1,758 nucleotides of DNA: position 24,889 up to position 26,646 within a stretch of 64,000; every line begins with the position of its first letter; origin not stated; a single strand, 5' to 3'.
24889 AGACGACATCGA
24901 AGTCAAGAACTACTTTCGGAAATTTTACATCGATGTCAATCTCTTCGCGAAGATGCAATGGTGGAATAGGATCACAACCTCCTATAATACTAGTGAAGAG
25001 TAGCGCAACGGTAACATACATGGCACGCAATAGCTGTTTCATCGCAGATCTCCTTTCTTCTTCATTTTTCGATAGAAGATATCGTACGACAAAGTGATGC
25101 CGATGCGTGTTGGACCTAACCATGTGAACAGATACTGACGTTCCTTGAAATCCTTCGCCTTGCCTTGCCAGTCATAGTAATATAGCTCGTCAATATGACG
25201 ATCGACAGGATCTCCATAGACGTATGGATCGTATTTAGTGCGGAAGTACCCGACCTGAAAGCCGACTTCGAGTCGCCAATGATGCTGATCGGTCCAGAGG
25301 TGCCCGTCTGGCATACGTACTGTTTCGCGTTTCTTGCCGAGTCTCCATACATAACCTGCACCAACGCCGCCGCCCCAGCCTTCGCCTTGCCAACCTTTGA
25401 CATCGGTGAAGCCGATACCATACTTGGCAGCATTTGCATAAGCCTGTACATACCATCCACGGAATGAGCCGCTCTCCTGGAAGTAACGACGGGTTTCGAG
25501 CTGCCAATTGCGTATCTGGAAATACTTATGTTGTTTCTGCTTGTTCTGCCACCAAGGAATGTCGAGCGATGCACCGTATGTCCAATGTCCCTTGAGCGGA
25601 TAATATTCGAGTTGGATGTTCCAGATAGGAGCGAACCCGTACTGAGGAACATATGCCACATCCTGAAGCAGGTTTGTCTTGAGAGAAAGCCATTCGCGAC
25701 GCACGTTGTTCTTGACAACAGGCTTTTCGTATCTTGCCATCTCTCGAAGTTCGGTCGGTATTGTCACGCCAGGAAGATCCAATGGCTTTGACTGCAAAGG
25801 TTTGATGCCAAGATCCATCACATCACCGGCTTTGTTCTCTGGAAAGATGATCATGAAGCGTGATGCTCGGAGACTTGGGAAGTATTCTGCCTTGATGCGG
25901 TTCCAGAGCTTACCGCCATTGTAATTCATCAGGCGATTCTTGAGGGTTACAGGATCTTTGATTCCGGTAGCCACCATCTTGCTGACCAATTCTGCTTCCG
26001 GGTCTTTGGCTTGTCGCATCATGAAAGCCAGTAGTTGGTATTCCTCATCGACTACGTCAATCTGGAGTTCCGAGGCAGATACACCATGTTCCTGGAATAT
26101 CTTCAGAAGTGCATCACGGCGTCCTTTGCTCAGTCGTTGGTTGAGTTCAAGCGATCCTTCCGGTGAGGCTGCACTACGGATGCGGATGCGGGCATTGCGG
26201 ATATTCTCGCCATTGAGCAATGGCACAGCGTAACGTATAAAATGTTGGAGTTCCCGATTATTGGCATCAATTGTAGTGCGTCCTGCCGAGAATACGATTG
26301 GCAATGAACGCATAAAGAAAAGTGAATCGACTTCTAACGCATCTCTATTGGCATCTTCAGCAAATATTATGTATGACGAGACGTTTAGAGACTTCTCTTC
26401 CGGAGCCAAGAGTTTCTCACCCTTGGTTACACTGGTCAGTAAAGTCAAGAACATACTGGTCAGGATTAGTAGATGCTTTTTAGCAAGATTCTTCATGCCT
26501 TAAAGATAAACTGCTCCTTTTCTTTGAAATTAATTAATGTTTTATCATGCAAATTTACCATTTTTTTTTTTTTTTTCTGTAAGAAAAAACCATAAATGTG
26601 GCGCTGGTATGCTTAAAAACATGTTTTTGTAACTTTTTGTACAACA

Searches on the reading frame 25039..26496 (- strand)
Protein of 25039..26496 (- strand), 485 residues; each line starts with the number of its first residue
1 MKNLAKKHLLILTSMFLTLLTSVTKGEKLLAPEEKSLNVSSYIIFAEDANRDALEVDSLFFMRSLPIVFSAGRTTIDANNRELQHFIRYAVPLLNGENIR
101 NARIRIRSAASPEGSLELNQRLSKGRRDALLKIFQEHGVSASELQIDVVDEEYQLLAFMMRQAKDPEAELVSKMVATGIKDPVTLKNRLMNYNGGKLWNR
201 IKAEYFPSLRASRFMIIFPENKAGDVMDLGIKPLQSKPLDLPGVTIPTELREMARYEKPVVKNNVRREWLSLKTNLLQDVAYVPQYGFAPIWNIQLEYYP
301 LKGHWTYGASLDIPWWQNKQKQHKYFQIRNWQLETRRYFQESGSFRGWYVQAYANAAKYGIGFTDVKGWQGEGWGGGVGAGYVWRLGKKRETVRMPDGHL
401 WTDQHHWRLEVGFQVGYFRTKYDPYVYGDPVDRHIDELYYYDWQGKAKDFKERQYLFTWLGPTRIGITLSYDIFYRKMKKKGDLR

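Call 7: search_protein_families(library=pfam, proteins=[window:25039-26496:-])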
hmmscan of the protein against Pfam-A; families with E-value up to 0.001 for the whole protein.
window:25039-26496:- (485 aa): 1 family
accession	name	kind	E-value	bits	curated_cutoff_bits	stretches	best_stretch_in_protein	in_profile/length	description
PF12099.14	DUF3575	-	7.7e-13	48.6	21.1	1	270-389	18-128/177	Protein of unknown function (DUF3575)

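Call 9: find_encoding_contigs(protein=window:25039-26496:-, flank=3000, max_places=10)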
Protein window:25039-26496:- (485 aa): no gene with exactly this product is on record in the collection.

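Call 10: find_related_loci(query=window:25039-26496:-, collection=genome_contigs, flank=4000)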
Query window:25039-26496:- (485 aa) in genome_contigs; peptide patterns used: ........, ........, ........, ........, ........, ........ (x = any residue, [..] = any of these).
64 stretches matched a pattern; 6 encode a relative of the query (tblastn E <= 1e-3); 6 distinct loci.
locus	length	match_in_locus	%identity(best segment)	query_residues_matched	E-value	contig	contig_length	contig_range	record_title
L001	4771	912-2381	71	4-485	0e+0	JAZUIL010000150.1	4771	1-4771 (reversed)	MAG: Bacteroidales bacterium isolate T1900045264_TH20190034.MAGScoT_cleanbin_000041 SGB_5848_k141_1562585, whole genome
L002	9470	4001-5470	73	1-485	0e+0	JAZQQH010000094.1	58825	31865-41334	MAG: Bacteroidales bacterium isolate T1900045236_TH20190006.MAGScoT_cleanbin_000041 SGB_5476_k141_1955437, whole genome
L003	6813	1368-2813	57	4-481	3e-168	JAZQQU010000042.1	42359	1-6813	MAG: Bacteroidales bacterium isolate T1900045235_TH20190005.MAGScoT_cleanbin_000023 SGB_5435_k141_1186013, whole genome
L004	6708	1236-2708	48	10-482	1e-138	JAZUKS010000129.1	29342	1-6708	MAG: Bacteroidaceae bacterium isolate T1900045248_TH20190018.MAGScoT_cleanbin_000048 SGB_5698_k141_1566658, whole genome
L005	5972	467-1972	46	10-480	4e-132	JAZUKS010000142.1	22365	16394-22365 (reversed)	MAG: Bacteroidaceae bacterium isolate T1900045248_TH20190018.MAGScoT_cleanbin_000048 SGB_5698_k141_2332251, whole genome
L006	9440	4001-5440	54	7-481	7e-157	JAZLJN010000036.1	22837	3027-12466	MAG: Bacteroidales bacterium isolate T1900044965_TA20190027.MAGScoT_cleanbin_000024 SGB_3976_k141_1010424, whole genome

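Call 13: find_homologous_proteins(query=window:25039-26496:-, max_evalue=1e-20)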
Query window:25039-26496:- (485 aa): 968 proteins with E <= 1e-20 among 8000 candidates; the best 120 are listed.
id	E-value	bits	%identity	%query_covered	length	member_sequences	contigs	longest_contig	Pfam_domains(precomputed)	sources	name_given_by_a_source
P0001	0.0e+0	1096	97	100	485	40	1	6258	PF12099.15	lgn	-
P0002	6.1e-255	865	76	99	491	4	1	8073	PF12099.15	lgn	-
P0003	2.6e-254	863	76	99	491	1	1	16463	PF12099.15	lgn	-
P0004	2.5e-253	859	76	99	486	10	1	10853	PF12099.15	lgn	-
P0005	5.5e-252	855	74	100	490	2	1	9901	PF12099.15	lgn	-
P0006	1.0e-249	847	73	100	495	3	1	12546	PF12099.15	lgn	-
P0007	1.2e-248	844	73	99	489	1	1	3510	PF12099.15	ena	-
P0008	3.0e-248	843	73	100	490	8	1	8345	PF12099.15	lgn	-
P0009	2.2e-244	830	72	99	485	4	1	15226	PF12099.15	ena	-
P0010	2.8e-243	826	72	100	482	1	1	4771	PF12099.15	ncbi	-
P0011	7.4e-231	785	70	99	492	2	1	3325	PF12099.15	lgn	-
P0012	3.4e-228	776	69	100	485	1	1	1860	PF12099.15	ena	-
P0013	6.8e-226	769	68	99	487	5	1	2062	PF12099.15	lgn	-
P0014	3.8e-207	707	63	95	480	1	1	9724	PF12099.15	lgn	-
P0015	1.2e-196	672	64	95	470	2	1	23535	PF12099.15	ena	-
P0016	7.2e-175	601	59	99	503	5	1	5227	PF12099.15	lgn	-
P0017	1.3e-172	593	58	99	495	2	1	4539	PF12099.15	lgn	-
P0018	4.4e-164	565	59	89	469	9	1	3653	PF12099.15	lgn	-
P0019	6.2e-164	564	57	98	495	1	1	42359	PF12099.15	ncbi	-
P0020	6.6e-154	531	54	98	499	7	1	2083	PF12099.15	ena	-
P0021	3.3e-150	519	54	98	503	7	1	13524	PF12099.15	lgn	-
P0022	1.9e-143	497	86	46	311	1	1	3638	PF12099.15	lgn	-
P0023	1.6e-141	491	51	94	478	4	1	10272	PF12099.15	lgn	-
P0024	4.6e-140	486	52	94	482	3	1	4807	PF12099.15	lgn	-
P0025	2.2e-139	484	50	98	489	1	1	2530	PF12099.15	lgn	-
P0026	2.6e-139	483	50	96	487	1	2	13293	PF12099.15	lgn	-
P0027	1.3e-136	474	52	94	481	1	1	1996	PF12099.15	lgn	-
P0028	5.0e-136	472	49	98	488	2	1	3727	PF12099.15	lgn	-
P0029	5.0e-133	463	46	99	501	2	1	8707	PF12099.15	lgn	-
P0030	1.8e-132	461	48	98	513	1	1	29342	PF12099.15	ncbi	-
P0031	6.9e-132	459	47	98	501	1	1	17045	PF12099.15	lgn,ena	-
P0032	5.3e-129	449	47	88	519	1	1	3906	PF12099.15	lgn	-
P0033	1.2e-128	448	44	99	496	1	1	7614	PF12099.15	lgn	-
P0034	6.8e-128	446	46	97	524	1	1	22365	PF12099.15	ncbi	-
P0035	1.9e-127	444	46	97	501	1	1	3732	PF12099.15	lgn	-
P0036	1.0e-126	442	47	99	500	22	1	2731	PF12099.15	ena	-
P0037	7.7e-124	432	46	98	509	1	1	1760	PF12099.15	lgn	-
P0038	1.2e-123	432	46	97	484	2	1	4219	PF12099.15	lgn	-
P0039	1.1e-122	428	46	98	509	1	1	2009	PF12099.15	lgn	-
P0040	1.1e-122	428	47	88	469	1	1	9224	PF12099.15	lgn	-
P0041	1.8e-122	428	43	99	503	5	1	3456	PF12099.15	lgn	-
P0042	1.1e-121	425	45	95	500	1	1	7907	PF12099.15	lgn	-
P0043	3.1e-121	424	45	97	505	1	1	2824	PF12099.15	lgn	-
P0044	8.1e-117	409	44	98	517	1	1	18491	PF12099.15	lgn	-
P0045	1.7e-113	398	55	43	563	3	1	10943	PF12099.15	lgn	-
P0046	7.6e-110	386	43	89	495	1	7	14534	PF12099.15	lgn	-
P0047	5.1e-100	354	37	93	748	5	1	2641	PF12099.15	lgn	-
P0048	2.1e-99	352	44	95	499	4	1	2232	PF12099.15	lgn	-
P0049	2.5e-99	351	38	94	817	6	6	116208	PF12099.15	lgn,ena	-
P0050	2.7e-98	348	39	98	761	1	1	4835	PF12099.15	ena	-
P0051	1.6e-97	345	45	92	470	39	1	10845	PF12099.15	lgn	-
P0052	4.6e-97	344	40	99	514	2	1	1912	PF12099.15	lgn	-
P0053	1.1e-96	343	42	96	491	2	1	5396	PF12099.15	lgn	-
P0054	4.7e-96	341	45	88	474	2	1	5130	PF12099.15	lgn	-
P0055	1.7e-95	339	40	87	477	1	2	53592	PF12099.15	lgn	-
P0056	2.4e-95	338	41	96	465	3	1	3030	PF12099.15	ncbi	-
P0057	3.2e-95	338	42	89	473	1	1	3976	PF12099.15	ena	-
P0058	5.1e-95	337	44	90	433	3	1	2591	PF12099.15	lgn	-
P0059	7.4e-95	337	42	91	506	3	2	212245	PF12099.15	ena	-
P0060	1.1e-94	336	39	97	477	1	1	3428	PF12099.15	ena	-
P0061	1.6e-93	332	39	99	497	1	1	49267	PF12099.15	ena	-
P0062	3.0e-93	331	39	94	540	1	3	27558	PF12099.15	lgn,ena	-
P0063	3.3e-93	331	42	92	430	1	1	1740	PF12099.15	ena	-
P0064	3.6e-93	331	42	88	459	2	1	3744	PF12099.15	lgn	-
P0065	4.7e-93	331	39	98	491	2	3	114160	PF12099.15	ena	-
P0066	6.7e-93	330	40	98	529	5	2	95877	PF12099.15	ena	-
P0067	8.0e-93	330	38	100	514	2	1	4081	PF12099.15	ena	-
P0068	2.4e-92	328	42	91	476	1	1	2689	PF12099.15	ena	-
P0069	2.6e-92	328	41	90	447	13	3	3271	PF12099.15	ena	-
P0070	3.4e-92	328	40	91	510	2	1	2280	PF12099.15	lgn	-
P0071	4.1e-92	328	43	90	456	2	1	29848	PF12099.15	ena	-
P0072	4.6e-92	327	40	99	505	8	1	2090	PF12099.15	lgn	-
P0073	5.2e-92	327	42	90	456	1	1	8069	PF12099.15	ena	-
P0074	9.2e-92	326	40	98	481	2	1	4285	PF12099.15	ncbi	-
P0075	1.3e-91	326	43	92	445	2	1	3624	PF12099.15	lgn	-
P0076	1.4e-91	326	41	87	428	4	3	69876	PF12099.15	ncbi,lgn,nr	ncbi:MAG: DUF3575 domain-containing protein [Bacteroidaceae bacterium]|nr:DUF3575 domain-containing 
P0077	2.4e-91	325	43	90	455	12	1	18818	PF12099.15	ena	-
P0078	2.8e-91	325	39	97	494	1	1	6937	PF12099.15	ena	-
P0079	2.9e-91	325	42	97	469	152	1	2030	PF12099.15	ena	-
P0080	3.0e-91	325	40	99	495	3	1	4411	PF12099.15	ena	-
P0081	4.1e-91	324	41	90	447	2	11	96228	PF12099.15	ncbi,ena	-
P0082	4.3e-91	324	43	88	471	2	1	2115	PF12099.15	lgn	-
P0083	4.5e-91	324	43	90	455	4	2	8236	PF12099.15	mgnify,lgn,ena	mgnify:CR=1 FL=1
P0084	4.8e-91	324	38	98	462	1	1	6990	PF12099.15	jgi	jgi:Protein of unknown function (DUF3575).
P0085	5.0e-91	324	40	98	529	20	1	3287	PF12099.15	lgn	-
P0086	6.1e-91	324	43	88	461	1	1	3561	PF12099.15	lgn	-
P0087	1.1e-90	323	40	91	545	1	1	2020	PF12099.15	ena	-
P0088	1.2e-90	323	39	99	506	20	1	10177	PF12099.15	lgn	-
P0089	1.2e-90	323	40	97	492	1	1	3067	PF12099.15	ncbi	-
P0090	1.3e-90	323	42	90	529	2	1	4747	PF12099.15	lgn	-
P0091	1.7e-90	322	42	90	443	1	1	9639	PF12099.15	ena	-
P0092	2.2e-90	322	40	91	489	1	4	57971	PF12099.15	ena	-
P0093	2.5e-90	322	39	97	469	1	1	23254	PF12099.15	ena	-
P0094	2.6e-90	322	40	91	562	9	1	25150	PF12099.15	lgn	-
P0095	2.8e-90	322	40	98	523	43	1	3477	PF12099.15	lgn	-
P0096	2.9e-90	321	38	99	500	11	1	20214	PF12099.15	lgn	-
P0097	3.4e-90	321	42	90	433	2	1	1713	PF12099.15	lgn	-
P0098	3.5e-90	321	40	91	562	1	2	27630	PF12099.15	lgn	-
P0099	3.6e-90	321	40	91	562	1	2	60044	PF12099.15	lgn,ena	-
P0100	3.6e-90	321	42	88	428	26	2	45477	PF12099.15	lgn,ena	-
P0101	3.7e-90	321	42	91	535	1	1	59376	PF12099.15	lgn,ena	-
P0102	4.8e-90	321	40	99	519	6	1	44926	PF12099.15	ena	-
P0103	4.9e-90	321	40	97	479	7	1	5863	PF12099.15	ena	-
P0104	5.4e-90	321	43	88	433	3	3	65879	PF12099.15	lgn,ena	-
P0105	5.7e-90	321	41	90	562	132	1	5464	PF12099.15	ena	-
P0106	6.1e-90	320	39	99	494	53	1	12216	PF12099.15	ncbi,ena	-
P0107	6.7e-90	320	40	90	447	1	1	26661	PF12099.15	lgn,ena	-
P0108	7.4e-90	320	39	93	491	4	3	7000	PF12099.15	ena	-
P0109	8.5e-90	320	39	98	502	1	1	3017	PF12099.15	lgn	-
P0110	8.8e-90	320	38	98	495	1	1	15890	PF12099.15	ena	-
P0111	9.6e-90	320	44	88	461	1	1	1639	PF12099.15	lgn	-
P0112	1.0e-89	320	40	91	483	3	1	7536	PF12099.15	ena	-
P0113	1.1e-89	320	43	88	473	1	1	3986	PF12099.15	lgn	-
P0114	1.3e-89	319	40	93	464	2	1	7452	PF12099.15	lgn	-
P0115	1.4e-89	319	41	94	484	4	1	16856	PF12099.15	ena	-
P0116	1.4e-89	319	39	91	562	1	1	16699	PF12099.15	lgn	-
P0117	1.7e-89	319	39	96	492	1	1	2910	PF12099.15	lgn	-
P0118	2.1e-89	319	43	88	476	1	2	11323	PF12099.15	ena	-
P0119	2.2e-89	319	39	96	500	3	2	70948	PF12099.15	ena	-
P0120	2.5e-89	318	39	96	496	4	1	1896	PF12099.15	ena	-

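Call 14: find_encoding_contigs(protein=P0001, flank=1500, max_places=10)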
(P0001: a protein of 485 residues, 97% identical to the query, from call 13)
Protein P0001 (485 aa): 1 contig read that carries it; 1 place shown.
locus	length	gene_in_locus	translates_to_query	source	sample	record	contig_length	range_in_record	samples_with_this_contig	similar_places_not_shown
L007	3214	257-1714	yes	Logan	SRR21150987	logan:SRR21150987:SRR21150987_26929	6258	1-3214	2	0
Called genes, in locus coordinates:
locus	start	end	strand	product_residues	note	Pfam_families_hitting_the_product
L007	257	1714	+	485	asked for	PF12099:DUF3575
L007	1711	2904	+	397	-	-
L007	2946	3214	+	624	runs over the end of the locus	-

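Call 15: list_cluster_members(proteins=[P0001])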
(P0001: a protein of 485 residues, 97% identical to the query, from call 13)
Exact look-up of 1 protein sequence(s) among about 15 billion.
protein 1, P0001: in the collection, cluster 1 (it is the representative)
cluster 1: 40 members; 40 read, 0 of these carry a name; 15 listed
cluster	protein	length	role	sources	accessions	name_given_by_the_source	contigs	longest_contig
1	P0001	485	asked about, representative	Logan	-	-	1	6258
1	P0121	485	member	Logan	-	-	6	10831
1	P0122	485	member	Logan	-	-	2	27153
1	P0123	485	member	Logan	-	-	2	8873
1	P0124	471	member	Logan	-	-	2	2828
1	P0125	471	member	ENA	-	-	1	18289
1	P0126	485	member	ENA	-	-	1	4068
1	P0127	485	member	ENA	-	-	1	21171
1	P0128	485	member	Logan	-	-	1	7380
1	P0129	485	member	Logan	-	-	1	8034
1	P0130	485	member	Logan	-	-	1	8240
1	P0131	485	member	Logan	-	-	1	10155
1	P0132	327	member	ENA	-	-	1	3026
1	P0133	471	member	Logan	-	-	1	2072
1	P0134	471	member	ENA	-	-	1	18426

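Call 17: find_encoding_contigs(protein=P0121, flank=1500, max_places=10)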
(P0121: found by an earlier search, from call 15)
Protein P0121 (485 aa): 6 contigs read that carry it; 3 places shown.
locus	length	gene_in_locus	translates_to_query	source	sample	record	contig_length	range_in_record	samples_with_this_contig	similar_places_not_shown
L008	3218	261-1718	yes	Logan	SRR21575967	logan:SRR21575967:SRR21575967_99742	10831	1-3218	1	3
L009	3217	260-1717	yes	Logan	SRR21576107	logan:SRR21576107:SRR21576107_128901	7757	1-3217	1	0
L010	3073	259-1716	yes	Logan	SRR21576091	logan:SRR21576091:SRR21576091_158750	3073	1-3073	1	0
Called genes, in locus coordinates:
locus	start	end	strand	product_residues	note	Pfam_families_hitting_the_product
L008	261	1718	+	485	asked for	PF12099:DUF3575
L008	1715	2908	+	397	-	-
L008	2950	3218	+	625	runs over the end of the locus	-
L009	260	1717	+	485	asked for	PF12099:DUF3575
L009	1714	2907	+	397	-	-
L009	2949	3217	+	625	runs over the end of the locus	-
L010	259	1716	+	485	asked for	PF12099:DUF3575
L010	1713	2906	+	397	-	-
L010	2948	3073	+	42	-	?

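Call 19: find_encoding_contigs(protein=P0122, flank=1500, max_places=10)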
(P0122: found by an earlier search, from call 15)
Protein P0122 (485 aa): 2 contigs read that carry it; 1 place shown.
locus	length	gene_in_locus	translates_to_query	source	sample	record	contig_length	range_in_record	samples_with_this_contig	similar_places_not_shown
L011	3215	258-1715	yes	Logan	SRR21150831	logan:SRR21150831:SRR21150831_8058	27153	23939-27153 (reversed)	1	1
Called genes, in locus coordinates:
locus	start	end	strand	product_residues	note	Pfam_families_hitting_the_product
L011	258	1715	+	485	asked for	PF12099:DUF3575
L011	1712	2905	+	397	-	-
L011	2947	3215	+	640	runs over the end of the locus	-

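Call 20: find_encoding_contigs(protein=P0123, flank=1500, max_places=10)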
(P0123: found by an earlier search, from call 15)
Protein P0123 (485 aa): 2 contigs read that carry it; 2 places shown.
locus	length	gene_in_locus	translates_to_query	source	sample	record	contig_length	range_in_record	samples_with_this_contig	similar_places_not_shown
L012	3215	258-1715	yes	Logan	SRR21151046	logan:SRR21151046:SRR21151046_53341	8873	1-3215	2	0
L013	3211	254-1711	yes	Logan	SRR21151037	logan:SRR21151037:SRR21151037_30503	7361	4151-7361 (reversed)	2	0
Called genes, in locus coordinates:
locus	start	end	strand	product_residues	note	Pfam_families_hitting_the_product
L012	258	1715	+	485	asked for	PF12099:DUF3575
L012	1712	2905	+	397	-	-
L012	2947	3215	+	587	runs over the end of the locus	-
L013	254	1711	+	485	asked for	PF12099:DUF3575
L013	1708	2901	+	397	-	-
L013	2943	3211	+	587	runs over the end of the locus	-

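Call 22: find_encoding_contigs(protein=P0127, flank=1500, max_places=10)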
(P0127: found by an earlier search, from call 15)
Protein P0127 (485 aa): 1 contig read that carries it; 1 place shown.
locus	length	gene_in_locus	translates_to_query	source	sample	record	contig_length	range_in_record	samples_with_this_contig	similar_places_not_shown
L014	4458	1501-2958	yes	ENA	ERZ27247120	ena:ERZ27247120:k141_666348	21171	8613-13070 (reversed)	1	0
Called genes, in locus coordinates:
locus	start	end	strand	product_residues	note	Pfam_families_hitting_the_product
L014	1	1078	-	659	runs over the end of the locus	PF08497:Radical_SAM_N, PF04055:Radical_SAM (weak), PF11842:DUF3362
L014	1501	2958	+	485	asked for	PF12099:DUF3575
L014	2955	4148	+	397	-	-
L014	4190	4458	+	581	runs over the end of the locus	-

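Call 23: find_encoding_contigs(protein=P0131, flank=1500, max_places=10)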
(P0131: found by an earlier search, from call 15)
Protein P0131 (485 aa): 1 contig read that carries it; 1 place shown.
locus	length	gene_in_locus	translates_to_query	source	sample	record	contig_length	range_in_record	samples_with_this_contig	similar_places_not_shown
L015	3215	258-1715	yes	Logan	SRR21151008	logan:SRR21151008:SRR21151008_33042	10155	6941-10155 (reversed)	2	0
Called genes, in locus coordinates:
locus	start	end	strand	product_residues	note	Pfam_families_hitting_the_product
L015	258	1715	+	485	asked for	PF12099:DUF3575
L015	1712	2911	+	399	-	-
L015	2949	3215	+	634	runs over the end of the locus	-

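Call 25: find_encoding_contigs(protein=P0002, flank=1500, max_places=10)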
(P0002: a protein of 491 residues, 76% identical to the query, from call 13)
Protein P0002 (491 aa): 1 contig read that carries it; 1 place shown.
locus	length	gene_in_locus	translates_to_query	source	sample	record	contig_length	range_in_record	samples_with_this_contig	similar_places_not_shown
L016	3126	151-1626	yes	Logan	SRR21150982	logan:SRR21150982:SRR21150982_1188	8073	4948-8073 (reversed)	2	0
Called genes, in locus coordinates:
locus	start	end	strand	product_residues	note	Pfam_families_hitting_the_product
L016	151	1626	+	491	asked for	PF12099:DUF3575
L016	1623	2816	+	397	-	-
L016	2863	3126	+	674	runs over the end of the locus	-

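Call 26: find_encoding_contigs(protein=P0004, flank=1500, max_places=10)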
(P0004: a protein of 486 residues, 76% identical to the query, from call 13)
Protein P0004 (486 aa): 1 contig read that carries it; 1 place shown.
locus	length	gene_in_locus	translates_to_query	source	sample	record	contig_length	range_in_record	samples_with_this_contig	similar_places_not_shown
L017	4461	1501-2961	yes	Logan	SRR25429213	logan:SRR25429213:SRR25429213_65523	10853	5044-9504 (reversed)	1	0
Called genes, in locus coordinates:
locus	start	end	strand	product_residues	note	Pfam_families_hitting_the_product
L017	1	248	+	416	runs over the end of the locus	PF19190:BACON_2, PF13004:BACON, PF19190:BACON_2 (weak), PF13004:BACON (weak), PF07603:Lcl_C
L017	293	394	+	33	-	-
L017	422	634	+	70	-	-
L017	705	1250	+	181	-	-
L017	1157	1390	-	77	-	-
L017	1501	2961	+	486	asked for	PF12099:DUF3575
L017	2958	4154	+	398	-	-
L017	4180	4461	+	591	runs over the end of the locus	-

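Call 38: find_related_loci(query=A1, collection=metagenome_contigs, flank=2000)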
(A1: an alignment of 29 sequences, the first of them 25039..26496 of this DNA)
Query A1 (485 aa) in metagenome_contigs; peptide patterns used: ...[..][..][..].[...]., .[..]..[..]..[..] (x = any residue, [..] = any of these).
600 stretches matched a pattern, but none encodes a relative of the query by tblastn (E <= 1e-3).

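Call 41: list_cluster_members(proteins=[P0004, P0008, P0020, P0016, P0021, P0006, P0009, P0013, P0018, P0036])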
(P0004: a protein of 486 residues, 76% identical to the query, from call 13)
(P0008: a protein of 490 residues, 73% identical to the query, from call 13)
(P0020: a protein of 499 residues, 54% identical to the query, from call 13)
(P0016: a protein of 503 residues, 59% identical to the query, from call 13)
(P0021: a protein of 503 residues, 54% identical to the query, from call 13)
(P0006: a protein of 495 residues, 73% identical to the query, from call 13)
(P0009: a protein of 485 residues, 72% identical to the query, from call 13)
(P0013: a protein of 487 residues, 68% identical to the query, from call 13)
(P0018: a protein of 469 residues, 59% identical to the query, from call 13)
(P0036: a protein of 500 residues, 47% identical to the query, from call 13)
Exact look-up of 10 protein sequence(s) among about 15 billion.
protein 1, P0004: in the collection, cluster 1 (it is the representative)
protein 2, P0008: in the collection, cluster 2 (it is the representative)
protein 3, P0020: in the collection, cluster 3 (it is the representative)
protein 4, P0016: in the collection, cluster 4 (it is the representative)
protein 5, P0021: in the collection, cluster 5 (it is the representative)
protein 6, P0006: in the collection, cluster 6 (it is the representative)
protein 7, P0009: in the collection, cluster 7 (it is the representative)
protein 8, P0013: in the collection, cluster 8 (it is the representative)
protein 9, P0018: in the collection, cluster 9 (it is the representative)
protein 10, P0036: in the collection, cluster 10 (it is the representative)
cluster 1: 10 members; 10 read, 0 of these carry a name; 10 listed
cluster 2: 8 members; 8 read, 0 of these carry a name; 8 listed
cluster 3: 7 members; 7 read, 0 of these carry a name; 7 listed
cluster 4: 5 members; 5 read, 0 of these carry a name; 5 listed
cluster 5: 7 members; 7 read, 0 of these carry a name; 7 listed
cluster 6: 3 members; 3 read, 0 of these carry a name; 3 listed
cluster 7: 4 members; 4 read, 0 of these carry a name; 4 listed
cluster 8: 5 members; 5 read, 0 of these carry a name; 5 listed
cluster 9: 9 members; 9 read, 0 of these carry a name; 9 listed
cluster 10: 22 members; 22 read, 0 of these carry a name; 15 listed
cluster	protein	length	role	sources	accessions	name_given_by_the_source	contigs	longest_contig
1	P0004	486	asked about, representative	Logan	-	-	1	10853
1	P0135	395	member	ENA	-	-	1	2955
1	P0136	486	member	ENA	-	-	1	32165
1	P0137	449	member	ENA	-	-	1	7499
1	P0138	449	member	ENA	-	-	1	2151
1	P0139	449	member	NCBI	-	-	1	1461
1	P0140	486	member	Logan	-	-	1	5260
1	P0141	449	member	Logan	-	-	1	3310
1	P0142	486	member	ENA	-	-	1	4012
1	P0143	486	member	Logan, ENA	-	-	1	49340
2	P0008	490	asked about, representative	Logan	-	-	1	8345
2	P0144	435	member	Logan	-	-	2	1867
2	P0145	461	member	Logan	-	-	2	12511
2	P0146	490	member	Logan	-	-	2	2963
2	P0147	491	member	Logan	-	-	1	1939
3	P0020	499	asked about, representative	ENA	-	-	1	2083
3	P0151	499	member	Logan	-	-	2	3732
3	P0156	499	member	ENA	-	-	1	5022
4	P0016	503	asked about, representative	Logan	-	-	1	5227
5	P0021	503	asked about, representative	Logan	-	-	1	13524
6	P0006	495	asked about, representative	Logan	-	-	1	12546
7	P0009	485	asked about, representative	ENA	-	-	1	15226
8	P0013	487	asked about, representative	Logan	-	-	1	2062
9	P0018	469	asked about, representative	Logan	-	-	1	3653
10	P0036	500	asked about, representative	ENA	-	-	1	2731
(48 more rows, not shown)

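Call 42: find_encoding_contigs(protein=P0151, flank=1200, max_places=10)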
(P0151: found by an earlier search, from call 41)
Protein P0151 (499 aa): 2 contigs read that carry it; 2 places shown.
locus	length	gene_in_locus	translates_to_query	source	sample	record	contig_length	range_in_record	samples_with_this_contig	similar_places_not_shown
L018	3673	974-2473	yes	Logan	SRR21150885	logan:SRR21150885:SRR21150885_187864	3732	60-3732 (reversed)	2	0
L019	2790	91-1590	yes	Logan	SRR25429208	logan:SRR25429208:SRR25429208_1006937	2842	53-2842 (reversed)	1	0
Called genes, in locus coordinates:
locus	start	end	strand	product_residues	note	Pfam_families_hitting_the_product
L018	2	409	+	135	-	?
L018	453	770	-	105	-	-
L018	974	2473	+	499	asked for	PF12099:DUF3575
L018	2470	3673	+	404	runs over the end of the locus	-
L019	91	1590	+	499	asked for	PF12099:DUF3575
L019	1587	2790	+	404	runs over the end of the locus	-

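Call 43: find_encoding_contigs(protein=P0156, flank=1200, max_places=10)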
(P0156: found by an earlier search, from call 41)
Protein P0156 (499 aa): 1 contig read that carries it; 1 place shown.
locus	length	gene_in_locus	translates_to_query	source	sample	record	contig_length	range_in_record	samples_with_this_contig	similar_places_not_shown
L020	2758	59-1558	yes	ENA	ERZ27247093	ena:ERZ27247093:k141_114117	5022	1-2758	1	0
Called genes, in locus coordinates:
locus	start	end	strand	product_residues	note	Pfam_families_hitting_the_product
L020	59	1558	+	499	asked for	PF12099:DUF3575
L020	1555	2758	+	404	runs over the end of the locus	-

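Call 44: find_encoding_contigs(protein=P0143, flank=1200, max_places=10)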
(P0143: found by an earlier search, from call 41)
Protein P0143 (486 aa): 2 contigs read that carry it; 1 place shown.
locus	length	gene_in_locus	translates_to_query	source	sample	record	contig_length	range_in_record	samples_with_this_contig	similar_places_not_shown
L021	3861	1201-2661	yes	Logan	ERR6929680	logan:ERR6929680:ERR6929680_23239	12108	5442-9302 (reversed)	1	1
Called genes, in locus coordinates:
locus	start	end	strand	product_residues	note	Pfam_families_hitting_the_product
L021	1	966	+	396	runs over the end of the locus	-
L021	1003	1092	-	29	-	-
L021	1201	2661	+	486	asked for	PF12099:DUF3575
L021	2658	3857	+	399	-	-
